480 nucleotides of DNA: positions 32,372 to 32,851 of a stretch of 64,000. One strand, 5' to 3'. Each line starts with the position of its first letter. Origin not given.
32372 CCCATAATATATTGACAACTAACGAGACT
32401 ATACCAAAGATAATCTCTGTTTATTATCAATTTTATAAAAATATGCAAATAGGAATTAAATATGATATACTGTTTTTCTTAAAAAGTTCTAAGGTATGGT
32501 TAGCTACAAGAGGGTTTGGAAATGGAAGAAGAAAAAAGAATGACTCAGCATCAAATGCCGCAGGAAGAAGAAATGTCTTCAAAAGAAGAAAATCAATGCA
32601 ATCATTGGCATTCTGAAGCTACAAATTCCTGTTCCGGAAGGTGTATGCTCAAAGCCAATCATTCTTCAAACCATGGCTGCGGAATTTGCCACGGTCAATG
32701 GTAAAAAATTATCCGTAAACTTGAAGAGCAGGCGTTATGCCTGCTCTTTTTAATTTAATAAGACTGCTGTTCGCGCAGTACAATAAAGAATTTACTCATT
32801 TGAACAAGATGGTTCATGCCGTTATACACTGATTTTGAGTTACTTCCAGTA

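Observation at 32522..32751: Stand-alone 60-aa peptide with an acidic leader and a Cys/His-rich tail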

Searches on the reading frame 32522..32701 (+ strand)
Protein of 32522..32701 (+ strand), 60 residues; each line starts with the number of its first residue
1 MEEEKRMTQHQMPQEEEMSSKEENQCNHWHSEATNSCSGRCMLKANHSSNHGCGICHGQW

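Call 3: search_protein_families(library=ncbifam, proteins=[window:32522-32701:+], max_evalue=0.01)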
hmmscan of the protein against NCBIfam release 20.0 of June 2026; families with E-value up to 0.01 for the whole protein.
window:32522-32701:+ (60 aa): 0 families

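Call 4: search_protein_families(library=pfam, proteins=[window:32522-32701:+], max_evalue=0.01)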
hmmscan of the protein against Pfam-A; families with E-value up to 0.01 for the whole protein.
window:32522-32701:+ (60 aa): 0 families

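Call 5: find_homologous_proteins(query=window:32522-32701:+, max_evalue=10)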
Query seq(60 aa) (60 aa): 3 proteins with E <= 10 among 3 candidates.
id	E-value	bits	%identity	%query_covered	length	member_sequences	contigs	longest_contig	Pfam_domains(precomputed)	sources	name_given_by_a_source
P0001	3.4e-33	130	100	100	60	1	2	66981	-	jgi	-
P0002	1.5e-18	84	68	100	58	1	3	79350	-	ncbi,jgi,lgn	-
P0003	3.5e-15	73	56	100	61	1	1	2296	-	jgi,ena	-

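Call 8: find_encoding_contigs(protein=P0002, flank=10000, max_places=4)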
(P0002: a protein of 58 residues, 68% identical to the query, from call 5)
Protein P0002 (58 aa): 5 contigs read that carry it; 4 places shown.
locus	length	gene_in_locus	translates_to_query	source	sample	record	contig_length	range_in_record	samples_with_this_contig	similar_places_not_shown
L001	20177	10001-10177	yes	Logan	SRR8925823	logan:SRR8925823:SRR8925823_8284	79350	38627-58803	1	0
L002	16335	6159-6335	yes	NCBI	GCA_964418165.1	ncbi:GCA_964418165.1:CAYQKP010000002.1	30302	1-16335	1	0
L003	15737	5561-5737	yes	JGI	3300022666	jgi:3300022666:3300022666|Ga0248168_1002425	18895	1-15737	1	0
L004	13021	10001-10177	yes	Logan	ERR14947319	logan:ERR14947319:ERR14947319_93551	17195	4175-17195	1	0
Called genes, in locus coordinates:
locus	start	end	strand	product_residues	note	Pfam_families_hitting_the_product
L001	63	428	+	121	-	PF00416:Ribosomal_S13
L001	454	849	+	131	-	PF00411:Ribosomal_S11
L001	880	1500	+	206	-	PF00163:Ribosomal_S4, PF01479:S4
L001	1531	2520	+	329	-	PF01193:RNA_pol_L, PF01000:RNA_pol_A_bac, PF03118:RNA_pol_A_CTD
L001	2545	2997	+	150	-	PF01196:Ribosomal_L17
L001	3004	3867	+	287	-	PF01416:PseudoU_synth_1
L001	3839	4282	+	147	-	PF00572:Ribosomal_L13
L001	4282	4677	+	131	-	PF00380:Ribosomal_S9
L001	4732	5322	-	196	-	-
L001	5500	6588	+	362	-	PF04055:Radical_SAM, PF13186:SPASM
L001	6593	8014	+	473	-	PF02310:B12-binding, PF04055:Radical_SAM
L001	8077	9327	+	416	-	PF00675:Peptidase_M16, PF05193:Peptidase_M16_C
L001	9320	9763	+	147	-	PF00692:dUTPase, PF22769:DCD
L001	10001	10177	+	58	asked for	-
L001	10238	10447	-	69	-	-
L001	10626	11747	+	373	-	PF02353:CMAS, PF13489:Methyltransf_23, PF01728:FtsJ (weak), PF08241:Methyltransf_11, PF08242:Methyltransf_12, PF13649:Methyltransf_25, PF13847:Methyltransf_31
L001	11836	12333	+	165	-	-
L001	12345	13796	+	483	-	PF04055:Radical_SAM, PF13186:SPASM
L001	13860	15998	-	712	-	PF09308:LuxQ-periplasm (faint), PF14827:dCache_3 (weak), PF17201:Cache_3-Cache_2, PF17202:sCache_3_3, PF00015:MCPsignal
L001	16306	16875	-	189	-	PF01613:Flavin_Reduct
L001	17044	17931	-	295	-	PF00353:HemolysinCabind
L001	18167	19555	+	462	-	PF13174:TPR_6 (faint), PF13414:TPR_11 (weak), PF14559:TPR_19 (weak), PF13431:TPR_17 (weak), PF00515:TPR_1, PF07719:TPR_2, PF13181:TPR_8 (weak), PF13414:TPR_11 (weak), +5 more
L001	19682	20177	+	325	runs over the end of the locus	-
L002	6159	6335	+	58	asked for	-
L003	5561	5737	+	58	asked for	-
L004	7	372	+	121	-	PF00416:Ribosomal_S13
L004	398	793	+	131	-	PF00411:Ribosomal_S11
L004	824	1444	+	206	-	PF00163:Ribosomal_S4, PF01479:S4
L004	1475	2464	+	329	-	PF01193:RNA_pol_L, PF01000:RNA_pol_A_bac, PF03118:RNA_pol_A_CTD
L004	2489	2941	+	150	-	PF01196:Ribosomal_L17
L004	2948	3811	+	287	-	PF01416:PseudoU_synth_1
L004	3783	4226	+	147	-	PF00572:Ribosomal_L13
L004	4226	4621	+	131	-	PF00380:Ribosomal_S9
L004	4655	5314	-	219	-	-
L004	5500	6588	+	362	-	PF04055:Radical_SAM, PF13186:SPASM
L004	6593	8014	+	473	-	PF02310:B12-binding, PF04055:Radical_SAM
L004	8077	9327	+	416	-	PF00675:Peptidase_M16, PF05193:Peptidase_M16_C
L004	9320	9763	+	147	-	PF00692:dUTPase, PF22769:DCD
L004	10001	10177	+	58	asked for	-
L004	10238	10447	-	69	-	-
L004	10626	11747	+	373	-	PF02353:CMAS, PF13489:Methyltransf_23, PF01728:FtsJ (weak), PF08241:Methyltransf_11, PF08242:Methyltransf_12, PF13649:Methyltransf_25, PF13847:Methyltransf_31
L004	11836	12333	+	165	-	-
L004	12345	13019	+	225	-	?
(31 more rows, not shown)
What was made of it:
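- That synteny holds in L001-L004 (call 8).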

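Call 9: find_encoding_contigs(protein=P0003, flank=10000, max_places=4)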
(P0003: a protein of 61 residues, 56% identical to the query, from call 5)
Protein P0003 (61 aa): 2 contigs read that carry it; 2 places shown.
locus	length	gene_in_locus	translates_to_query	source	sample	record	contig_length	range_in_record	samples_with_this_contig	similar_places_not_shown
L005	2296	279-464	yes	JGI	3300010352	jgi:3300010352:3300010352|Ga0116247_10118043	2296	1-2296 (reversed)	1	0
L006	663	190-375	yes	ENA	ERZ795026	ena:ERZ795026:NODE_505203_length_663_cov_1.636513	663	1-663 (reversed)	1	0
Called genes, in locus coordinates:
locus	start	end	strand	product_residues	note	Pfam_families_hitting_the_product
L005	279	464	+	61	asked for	-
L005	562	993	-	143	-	-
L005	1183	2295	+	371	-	?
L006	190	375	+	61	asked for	-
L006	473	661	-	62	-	?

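Call 15: find_related_loci(query=A1, collection=genome_contigs, flank=10000)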
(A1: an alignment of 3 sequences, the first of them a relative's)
Query A1 (60 aa) in genome_contigs; peptide patterns used: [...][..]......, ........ (x = any residue, [..] = any of these).
38 stretches matched a pattern, but none encodes a relative of the query by tblastn (E <= 1e-3).

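Call 16: find_related_loci(query=A1, collection=metagenome_contigs, flank=10000)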
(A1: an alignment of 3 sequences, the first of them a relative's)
Query A1 (60 aa) in metagenome_contigs; peptide patterns used: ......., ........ (x = any residue, [..] = any of these).
90 stretches matched a pattern, but none encodes a relative of the query by tblastn (E <= 1e-3).
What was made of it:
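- Tried and rejected: Scans of genome and metagenome contigs with the three-sequence alignment found nothing (calls 15, 16).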

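Call 21: search_protein_representatives(alignment_id=A1)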
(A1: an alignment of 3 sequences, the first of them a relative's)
Query: 3 sequences, 60 profile positions. Proteins with E-value up to 0.001 (for the whole library): 9; up to 1e-10: 1; up to 1e-30: 1. The best 9 are listed.
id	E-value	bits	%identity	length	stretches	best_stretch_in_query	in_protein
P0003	2.2e-34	133.8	-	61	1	1-60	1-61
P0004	1.5e-08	51.0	-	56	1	9-60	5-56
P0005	4.9e-08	49.4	-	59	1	4-60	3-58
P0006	5.2e-07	46.1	-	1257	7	28-49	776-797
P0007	7.1e-06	42.5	-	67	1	8-60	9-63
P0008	4.7e-05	39.8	-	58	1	2-57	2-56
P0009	1.5e-04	38.2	-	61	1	18-60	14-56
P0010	2.0e-04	37.8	-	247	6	23-33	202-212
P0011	2.7e-04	37.4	-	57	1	15-58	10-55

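Call 24: find_homologous_proteins(query=A3, max_evalue=1)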
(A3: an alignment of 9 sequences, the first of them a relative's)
Query A3 (9 sequences) (60 aa, profile of the alignment): 14 proteins with E <= 1 among 320 candidates.
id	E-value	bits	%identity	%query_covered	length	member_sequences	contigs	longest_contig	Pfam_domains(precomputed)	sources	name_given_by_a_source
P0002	1.8e-21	94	68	100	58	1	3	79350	-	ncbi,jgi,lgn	-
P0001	3.2e-20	90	100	100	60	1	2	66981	-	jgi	-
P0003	5.3e-20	89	56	100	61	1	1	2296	-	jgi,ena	-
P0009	6.0e-19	86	43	70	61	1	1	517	-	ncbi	-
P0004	2.1e-18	84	44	90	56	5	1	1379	-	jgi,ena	-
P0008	2.2e-18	84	34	93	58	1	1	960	-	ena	-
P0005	4.4e-18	83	41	97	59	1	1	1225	-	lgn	-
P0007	1.7e-17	81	41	82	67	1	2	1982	-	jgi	jgi:heat shock protein HslJ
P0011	8.2e-16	76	32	90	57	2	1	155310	-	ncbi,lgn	-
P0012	1.0e-15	75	58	80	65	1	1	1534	-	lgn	-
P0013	1.5e-13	68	38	72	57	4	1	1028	-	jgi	jgi:hypothetical protein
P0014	1.7e-13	68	41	90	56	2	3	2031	-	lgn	-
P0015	3.2e-13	67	41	90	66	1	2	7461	-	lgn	-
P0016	4.8e-12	64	53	60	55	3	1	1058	-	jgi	-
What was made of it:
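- There are 14 clusters, all 55-67 aa (calls 5, 21, 24).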

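Call 26: find_encoding_contigs(protein=P0011, flank=10000, max_places=3)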
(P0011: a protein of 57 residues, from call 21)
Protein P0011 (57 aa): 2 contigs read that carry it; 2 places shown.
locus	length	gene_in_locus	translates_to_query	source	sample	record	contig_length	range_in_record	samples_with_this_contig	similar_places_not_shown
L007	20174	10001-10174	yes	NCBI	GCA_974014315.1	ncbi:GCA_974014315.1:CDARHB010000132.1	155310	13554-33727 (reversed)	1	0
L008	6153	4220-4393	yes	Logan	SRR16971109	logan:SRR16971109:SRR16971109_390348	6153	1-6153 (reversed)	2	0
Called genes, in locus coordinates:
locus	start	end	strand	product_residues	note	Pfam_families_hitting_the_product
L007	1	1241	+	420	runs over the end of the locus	PF07470:Glyco_hydro_88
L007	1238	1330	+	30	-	-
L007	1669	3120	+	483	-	PF14508:GH97_N, PF10566:Glyco_hydro_97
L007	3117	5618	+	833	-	PF02837:Glyco_hydro_2_N, PF22666:Glyco_hydro_2_N2 (weak), PF00703:Glyco_hydro_2, PF02836:Glyco_hydro_2_C, PF16355:DUF4982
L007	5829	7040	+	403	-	PF05426:Alginate_lyase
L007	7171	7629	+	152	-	PF00111:Fer2, PF01799:Fer2_2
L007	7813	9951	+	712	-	PF20256:MoCoBD_2, PF02738:MoCoBD_1, PF20256:MoCoBD_2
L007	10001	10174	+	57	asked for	-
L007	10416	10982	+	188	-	PF06475:Glycolipid_bind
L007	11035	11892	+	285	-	PF01261:AP_endonuc_2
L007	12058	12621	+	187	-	-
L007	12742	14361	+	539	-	PF01408:GFO_IDH_MocA, PF22725:GFO_IDH_MocA_C3 (faint), PF02894:GFO_IDH_MocA_C (weak)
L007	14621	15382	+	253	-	PF06439:3keto-disac_hyd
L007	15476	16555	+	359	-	PF01408:GFO_IDH_MocA, PF03447:NAD_binding_3 (weak), PF02894:GFO_IDH_MocA_C, PF22725:GFO_IDH_MocA_C3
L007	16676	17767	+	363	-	PF14100:DUF6807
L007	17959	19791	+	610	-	PF01120:Alpha_L_fucos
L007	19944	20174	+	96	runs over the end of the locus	PF01541:GIY-YIG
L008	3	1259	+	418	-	?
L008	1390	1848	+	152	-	PF00111:Fer2, PF01799:Fer2_2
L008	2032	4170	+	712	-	PF20256:MoCoBD_2, PF02738:MoCoBD_1, PF20256:MoCoBD_2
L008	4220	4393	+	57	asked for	-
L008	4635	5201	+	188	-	PF06475:Glycolipid_bind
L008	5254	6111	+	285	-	PF01261:AP_endonuc_2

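Call 27: find_encoding_contigs(protein=P0015, flank=10000, max_places=3)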
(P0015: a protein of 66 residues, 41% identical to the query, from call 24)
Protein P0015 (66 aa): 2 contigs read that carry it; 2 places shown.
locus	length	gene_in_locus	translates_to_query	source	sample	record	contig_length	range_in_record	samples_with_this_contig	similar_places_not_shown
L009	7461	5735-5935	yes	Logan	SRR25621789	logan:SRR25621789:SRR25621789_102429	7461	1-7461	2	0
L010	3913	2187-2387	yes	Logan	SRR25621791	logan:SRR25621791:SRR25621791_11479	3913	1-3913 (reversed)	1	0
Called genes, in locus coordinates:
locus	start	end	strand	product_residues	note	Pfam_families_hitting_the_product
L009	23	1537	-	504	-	PF18451:CdiA_C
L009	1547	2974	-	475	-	PF05133:SPP1_portal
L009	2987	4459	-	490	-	PF17289:Terminase_6C (weak)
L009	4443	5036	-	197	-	PF03592:Terminase_2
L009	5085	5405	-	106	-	-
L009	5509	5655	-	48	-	-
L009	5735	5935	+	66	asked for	-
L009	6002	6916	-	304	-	PF01972:SDH_protease, PF25145:NfeD1b_N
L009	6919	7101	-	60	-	-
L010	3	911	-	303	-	?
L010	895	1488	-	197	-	PF03592:Terminase_2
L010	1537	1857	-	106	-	-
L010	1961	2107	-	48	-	-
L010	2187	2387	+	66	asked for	-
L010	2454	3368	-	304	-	PF01972:SDH_protease, PF25145:NfeD1b_N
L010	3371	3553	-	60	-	-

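Call 29: find_encoding_contigs(protein=P0007, flank=5000, max_places=3)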
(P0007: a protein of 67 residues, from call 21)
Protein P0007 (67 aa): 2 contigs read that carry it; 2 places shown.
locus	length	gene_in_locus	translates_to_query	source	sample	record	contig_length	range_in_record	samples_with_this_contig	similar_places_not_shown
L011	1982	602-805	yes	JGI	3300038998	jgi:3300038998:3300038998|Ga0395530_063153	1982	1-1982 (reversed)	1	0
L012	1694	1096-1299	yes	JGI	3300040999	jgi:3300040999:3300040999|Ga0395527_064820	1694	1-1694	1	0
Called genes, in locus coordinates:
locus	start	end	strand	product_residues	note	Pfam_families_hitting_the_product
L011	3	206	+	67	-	?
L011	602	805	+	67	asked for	-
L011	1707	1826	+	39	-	-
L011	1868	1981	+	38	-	?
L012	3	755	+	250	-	?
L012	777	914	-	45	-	-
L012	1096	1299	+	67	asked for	-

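Call 30: find_encoding_contigs(protein=P0012, flank=5000, max_places=3)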
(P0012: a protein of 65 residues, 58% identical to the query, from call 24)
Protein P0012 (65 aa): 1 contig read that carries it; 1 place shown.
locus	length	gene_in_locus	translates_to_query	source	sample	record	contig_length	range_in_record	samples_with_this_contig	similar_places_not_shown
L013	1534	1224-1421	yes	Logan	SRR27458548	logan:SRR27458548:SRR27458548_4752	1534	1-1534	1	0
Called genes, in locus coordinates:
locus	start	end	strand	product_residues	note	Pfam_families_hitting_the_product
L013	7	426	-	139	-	-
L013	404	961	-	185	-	PF00293:NUDIX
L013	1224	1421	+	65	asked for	-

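Call 33: search_solved_structures(query=A4, max_evalue=10, show_alignments=3)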
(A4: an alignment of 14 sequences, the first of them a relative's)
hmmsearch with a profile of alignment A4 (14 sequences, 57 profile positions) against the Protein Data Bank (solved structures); distinct sequences matched with E-value up to 10: 2.
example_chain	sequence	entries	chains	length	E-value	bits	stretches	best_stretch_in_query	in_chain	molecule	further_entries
8fru_j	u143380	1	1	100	0.24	14.7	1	25-55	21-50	60S ribosomal protein eL37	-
7pwg_j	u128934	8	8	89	0.57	13.5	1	25-55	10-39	Ribosomal protein L37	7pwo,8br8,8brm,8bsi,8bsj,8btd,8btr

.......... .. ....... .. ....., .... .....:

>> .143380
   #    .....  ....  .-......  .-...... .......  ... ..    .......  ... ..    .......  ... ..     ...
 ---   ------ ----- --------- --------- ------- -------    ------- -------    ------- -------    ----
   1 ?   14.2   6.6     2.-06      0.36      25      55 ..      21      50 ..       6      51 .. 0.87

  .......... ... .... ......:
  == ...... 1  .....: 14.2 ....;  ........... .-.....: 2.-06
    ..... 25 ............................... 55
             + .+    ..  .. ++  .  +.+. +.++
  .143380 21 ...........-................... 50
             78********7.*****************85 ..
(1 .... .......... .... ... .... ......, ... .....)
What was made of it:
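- Closest known: Zinc-ribbon ribosomal protein eL37. Same: It aligns SC-x-RC...H-x3-H-x-C-x2-C (E 0.24, call 33).
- Tried and rejected: The profile search gave only eL37, at E 0.24 (call 33).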

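Call 34: search_protein_families(library=pfam, alignment_id=A4, max_evalue=10)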
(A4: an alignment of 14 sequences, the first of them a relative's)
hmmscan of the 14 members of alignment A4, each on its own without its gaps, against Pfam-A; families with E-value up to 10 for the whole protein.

A. member 1, P0001 (60 aa): 0 families

B. families by the number of members that match (of 14 scanned): 2 families
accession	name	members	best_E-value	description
PF13341.12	RAG2_PHD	1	0.017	RAG2 PHD domain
PF03724.22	META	1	0.033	META domain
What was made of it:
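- On HNH endonuclease (phage, terminase-associated): There is no Pfam HNH hit (call 34).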

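Call 35: search_protein_families(library=phrogs, alignment_id=A4, max_evalue=1)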
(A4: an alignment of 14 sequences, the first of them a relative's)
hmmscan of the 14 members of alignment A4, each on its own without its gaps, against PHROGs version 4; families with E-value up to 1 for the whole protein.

A. member 1, P0001 (60 aa): 0 families

B. families by the number of members that match (of 14 scanned): 9 families
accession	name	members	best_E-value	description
phrog_8828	-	4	0.066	HNH endonuclease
phrog_21351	-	3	0.17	-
phrog_13002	-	1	0.042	-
phrog_8709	-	1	0.14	-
phrog_31716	-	1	0.17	-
phrog_9151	-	1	0.19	HicB-like antitoxin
phrog_34759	-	1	0.22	-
phrog_19644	-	1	0.22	DNA binding protein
phrog_29072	-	1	0.28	-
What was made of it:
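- On HNH endonuclease (phage, terminase-associated): Only 4 of 14 members hit a PHROG HNH family, at E 0.066 (call 35).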

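Call 37: predict_structure(alignment_id=A4)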
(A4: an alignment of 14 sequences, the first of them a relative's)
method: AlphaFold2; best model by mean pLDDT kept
length: 60 residues; sequences in the alignment: 14
mean_pLDDT: 58.6   pTM: 0.30
mean pLDDT of the five models: 58.6, 50.7, 50.6, 48.5, 46.0
residues with pLDDT >= 90: 0; 70-90: 20; 50-70: 17; < 50: 23
segments of 3 or more residues with pLDDT < 50: 1-23
pLDDT, mean of each block of 10 residues (from residue 1): 43 40 60 75 61 72
secondary structure, 60 per line:
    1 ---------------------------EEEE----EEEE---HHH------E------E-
elements in order: E28-31 E36-39
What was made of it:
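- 32522..32596 (+): Codons 1-25: variable, hydrophilic N-terminal tail, predicted disordered. It is acidic in this clade only. pLDDT is below 50 for residues 1-23 (call 37).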

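Call 41: find_encoding_contigs(protein=P0005, flank=5000, max_places=3)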
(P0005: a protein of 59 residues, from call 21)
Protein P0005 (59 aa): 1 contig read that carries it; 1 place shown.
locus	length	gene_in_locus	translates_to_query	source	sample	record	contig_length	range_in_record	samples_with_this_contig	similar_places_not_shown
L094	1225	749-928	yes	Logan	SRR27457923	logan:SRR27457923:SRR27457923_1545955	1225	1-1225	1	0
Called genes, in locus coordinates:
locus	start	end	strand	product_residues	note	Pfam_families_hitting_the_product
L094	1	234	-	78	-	?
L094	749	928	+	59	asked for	-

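Call 42: find_encoding_contigs(protein=P0004, flank=5000, max_places=3)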
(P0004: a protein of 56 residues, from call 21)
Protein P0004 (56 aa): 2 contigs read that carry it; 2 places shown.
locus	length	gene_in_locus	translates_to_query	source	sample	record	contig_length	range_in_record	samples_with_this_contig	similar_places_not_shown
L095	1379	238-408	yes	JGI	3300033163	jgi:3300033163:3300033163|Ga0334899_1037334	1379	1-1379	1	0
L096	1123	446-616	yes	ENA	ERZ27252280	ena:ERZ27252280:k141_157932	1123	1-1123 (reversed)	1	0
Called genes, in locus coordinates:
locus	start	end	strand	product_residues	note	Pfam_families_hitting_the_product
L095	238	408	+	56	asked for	-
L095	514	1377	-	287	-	?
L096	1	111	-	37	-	?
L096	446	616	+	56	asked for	-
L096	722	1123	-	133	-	?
